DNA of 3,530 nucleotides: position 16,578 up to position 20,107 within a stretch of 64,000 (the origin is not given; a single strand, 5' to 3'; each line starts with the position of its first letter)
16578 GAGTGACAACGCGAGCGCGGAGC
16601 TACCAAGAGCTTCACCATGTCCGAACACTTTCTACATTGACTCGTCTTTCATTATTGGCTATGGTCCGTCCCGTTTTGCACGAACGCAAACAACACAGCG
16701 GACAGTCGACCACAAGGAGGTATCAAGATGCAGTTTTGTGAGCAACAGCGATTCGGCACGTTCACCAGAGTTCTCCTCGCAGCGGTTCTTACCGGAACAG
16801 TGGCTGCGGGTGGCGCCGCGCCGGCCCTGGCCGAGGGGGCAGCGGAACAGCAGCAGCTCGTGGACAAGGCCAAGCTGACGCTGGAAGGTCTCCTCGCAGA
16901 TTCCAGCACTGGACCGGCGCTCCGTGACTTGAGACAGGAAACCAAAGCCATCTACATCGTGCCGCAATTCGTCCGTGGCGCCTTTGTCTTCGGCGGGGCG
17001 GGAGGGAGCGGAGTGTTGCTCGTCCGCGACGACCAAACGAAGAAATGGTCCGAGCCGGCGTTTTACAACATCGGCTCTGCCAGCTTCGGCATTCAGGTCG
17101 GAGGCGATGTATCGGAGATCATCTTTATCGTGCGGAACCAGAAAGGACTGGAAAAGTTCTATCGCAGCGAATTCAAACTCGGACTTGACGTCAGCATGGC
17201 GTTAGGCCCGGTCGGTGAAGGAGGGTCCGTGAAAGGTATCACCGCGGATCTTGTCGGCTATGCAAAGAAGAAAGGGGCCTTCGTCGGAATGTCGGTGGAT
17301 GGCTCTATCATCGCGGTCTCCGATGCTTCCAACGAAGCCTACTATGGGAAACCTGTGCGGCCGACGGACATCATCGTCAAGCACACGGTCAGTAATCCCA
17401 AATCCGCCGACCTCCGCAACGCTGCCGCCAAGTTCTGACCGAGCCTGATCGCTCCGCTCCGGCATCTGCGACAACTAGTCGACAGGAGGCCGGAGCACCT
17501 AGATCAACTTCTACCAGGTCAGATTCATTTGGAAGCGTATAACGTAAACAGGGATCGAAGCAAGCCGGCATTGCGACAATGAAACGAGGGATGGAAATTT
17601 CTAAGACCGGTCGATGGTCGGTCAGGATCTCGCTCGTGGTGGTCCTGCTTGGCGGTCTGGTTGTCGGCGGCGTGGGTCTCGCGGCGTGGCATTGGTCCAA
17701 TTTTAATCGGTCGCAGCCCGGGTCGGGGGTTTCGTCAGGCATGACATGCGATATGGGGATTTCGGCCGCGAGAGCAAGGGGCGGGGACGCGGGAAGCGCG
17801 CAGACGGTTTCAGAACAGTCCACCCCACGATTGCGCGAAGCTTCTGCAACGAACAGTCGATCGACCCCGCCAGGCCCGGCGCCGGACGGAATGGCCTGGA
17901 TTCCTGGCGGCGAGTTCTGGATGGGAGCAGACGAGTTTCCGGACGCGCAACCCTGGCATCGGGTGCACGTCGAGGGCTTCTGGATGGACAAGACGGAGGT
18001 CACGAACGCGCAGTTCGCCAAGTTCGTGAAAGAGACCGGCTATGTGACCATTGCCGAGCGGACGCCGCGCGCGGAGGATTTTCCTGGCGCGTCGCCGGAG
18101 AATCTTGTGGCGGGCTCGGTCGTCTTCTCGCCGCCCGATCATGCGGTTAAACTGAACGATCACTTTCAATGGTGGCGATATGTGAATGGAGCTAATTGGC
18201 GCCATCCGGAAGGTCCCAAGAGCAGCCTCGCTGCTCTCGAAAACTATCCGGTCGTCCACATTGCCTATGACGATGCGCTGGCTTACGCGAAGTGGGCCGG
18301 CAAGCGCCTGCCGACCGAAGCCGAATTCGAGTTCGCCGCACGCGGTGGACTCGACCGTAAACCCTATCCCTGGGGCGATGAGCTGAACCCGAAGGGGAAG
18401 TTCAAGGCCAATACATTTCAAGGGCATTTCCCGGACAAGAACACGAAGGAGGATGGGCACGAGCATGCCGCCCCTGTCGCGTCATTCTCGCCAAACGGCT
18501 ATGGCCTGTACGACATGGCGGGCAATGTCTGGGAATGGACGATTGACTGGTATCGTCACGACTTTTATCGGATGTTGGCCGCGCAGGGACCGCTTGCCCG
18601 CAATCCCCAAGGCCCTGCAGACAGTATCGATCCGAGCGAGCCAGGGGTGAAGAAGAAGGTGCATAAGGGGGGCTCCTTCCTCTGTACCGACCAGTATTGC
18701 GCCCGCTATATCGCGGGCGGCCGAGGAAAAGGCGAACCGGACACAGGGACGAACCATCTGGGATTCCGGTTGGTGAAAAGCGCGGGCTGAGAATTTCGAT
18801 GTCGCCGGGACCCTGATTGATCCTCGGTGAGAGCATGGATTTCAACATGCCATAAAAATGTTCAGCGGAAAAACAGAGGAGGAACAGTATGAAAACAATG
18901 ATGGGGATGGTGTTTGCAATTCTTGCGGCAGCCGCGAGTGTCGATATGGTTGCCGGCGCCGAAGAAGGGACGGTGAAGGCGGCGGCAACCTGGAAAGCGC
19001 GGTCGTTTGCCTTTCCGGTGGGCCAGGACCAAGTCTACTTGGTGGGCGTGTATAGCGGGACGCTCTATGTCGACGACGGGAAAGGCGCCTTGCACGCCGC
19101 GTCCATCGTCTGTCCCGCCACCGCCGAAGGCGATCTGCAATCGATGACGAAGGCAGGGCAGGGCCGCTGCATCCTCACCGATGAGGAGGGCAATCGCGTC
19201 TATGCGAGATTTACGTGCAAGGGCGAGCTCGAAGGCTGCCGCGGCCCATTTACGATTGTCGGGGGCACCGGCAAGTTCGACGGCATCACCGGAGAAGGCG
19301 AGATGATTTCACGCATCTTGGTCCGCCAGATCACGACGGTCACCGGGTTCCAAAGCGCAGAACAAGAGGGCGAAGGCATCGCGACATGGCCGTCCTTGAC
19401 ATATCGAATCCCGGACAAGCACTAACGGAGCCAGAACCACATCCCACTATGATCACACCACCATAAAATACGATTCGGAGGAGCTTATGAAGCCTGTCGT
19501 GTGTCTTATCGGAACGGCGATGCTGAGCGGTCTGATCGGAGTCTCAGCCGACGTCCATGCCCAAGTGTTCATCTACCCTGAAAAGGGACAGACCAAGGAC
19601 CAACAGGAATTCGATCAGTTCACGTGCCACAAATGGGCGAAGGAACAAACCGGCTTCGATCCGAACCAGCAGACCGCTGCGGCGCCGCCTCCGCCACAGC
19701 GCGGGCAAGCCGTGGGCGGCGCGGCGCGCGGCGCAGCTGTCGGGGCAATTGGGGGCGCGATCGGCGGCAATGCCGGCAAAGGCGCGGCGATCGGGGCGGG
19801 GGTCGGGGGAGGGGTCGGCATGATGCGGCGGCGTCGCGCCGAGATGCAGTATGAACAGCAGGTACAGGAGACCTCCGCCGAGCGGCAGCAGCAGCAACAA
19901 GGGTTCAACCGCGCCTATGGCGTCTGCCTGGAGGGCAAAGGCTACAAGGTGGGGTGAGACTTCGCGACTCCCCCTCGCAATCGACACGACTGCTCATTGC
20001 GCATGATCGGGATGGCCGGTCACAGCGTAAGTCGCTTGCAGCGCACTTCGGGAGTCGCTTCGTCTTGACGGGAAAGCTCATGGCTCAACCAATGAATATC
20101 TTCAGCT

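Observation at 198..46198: Candidate periplasmic lipid-handling/remodelling island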

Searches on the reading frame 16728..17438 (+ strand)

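Call 5: search_protein_families(library=pfam, proteins=[window:16728-17438:+], max_evalue=0.01)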
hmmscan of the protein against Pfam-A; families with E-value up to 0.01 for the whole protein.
window:16728-17438:+ (236 aa): 2 families
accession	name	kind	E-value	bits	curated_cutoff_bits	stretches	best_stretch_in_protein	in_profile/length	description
PF04366.17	Ysc84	-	2.5e-29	102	25.1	1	117-232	2-123/127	Las17-binding protein actin regulator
PF06577.17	EipA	-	0.0018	18.5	30.8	1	75-146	39-104/160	Envelope integrity protein A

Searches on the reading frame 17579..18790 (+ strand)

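Call 5: search_protein_families(library=pfam, proteins=[window:17579-18790:+], max_evalue=0.01)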
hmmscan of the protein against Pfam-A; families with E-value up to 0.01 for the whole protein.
window:17579-18790:+ (403 aa): 1 family
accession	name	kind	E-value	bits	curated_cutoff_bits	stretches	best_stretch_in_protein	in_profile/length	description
PF03781.23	FGE-sulfatase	-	1.9e-77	260.8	23.3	1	103-400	3-255/255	Sulfatase-modifying factor enzyme 1-like domain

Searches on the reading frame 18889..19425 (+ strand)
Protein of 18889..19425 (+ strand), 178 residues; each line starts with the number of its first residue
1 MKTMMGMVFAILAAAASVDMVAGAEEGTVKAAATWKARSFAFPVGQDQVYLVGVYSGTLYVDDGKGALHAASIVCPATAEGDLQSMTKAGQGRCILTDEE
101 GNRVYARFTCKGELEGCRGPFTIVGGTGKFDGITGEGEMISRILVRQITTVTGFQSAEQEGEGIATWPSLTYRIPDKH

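Call 5: search_protein_families(library=pfam, proteins=[window:18889-19425:+], max_evalue=0.01)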
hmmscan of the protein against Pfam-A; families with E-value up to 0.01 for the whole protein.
window:18889-19425:+ (178 aa): 0 families

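Call 39: search_protein_families(library=ncbifam, proteins=[window:18889-19425:+], max_evalue=0.01)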
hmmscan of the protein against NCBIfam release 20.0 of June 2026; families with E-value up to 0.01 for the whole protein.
window:18889-19425:+ (178 aa): 0 families

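Call 60: search_protein_families(library=pfam, proteins=[window:18889-19425:+], max_evalue=5)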
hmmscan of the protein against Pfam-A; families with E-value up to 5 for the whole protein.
window:18889-19425:+ (178 aa): 1 family
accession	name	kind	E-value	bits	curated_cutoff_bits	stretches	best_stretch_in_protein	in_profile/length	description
PF12276.13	DUF3617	-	0.1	13.8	24.5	1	75-138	20-81/106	Protein of unknown function (DUF3617)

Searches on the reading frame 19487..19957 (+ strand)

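Call 5: search_protein_families(library=pfam, proteins=[window:19487-19957:+], max_evalue=0.01)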
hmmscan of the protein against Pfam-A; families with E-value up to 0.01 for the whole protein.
window:19487-19957:+ (156 aa): 4 families
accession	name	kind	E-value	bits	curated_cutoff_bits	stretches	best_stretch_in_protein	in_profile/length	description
PF13441.11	Gly-zipper_YMGG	-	2.6e-07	30.7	28.9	1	74-113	2-41/45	YMGG-like Gly-zipper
PF13436.11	Gly-zipper_OmpA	-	2.8e-07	30.7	27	1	74-114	3-43/44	Glycine-zipper domain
PF13488.11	Gly-zipper_Omp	-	6.3e-06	26.5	25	1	77-113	1-37/46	Glycine zipper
PF25688.1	P22_gp7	-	0.0012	19.2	28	1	64-107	180-224/230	Bacteriophage P22 DNA ejection protein gp7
